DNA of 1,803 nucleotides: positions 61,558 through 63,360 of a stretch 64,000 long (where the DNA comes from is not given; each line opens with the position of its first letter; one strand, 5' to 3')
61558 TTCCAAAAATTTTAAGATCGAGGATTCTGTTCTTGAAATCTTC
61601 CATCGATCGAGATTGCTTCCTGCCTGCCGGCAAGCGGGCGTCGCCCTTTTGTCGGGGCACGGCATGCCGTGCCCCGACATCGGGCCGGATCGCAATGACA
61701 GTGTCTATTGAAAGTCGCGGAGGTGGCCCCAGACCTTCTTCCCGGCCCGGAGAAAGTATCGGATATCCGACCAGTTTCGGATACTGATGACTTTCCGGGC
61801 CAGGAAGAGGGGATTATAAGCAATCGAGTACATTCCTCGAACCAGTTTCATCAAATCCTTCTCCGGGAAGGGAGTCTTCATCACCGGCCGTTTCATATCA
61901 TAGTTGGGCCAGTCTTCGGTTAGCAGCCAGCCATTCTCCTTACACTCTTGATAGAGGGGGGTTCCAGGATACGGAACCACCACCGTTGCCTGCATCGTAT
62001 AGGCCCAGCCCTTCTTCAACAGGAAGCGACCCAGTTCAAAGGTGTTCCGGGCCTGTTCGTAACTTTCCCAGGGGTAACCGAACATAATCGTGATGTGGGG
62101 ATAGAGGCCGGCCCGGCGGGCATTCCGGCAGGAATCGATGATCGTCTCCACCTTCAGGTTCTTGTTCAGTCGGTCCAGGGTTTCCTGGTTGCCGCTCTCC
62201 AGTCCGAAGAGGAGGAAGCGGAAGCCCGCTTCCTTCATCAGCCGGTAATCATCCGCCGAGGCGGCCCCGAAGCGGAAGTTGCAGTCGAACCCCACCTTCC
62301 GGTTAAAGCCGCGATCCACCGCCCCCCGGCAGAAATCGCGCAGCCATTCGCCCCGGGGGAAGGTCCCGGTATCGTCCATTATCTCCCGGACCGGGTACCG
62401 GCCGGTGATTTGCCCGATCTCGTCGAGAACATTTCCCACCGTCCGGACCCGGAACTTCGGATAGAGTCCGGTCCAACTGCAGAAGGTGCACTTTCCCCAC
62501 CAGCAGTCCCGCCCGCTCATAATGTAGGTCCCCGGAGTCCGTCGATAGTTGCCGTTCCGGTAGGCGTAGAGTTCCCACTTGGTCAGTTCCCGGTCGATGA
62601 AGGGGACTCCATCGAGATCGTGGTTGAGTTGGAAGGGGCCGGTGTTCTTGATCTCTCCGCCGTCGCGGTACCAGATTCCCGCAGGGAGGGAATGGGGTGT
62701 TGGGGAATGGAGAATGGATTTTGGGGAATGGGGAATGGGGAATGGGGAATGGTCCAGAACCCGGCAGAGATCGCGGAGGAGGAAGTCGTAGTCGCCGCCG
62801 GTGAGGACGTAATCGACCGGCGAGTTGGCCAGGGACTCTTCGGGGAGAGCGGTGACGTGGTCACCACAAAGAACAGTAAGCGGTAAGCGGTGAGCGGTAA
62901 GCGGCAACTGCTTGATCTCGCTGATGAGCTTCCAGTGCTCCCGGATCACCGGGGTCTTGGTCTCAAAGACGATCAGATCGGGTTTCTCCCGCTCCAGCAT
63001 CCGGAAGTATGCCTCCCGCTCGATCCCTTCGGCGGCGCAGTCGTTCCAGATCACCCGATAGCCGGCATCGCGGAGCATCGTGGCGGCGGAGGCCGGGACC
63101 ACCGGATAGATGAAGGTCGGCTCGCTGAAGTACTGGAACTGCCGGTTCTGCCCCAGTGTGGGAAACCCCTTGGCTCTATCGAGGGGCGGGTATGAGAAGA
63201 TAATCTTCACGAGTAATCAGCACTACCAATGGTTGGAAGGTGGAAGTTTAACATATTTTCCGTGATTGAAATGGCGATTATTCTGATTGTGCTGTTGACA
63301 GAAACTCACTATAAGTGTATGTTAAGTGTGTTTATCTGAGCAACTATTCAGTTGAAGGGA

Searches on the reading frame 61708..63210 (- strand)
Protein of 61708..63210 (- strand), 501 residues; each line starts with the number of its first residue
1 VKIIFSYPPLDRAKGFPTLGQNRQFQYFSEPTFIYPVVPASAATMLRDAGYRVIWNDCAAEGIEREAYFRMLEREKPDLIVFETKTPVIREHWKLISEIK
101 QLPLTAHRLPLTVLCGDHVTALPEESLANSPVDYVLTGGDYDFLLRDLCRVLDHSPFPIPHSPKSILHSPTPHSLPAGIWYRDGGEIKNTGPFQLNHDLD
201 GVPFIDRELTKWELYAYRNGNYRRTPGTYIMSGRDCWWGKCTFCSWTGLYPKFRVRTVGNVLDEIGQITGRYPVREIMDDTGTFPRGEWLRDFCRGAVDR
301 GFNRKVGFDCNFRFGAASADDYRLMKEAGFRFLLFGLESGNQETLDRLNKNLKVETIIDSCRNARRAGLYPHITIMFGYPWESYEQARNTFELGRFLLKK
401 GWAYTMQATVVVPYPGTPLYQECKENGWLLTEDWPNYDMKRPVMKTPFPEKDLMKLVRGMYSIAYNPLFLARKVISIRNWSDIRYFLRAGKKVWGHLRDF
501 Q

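Call 49: search_protein_families(library=pfam, proteins=[window:61708-63210:-], max_evalue=0.0001)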
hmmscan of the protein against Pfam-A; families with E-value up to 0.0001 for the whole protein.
window:61708-63210:- (501 aa): 2 families
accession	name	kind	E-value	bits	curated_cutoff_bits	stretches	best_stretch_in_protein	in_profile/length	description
PF04055.27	Radical_SAM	-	2.6e-13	50.9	29.5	1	234-393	5-165/166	Radical SAM superfamily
PF02310.24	B12-binding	-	2e-06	28.1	32.1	1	41-137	19-110/121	B12 binding domain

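Call 50: find_encoding_contigs(protein=window:61708-63210:-, flank=10000, max_places=4)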
Protein window:61708-63210:- (501 aa): no gene with exactly this product is on record in the collection.
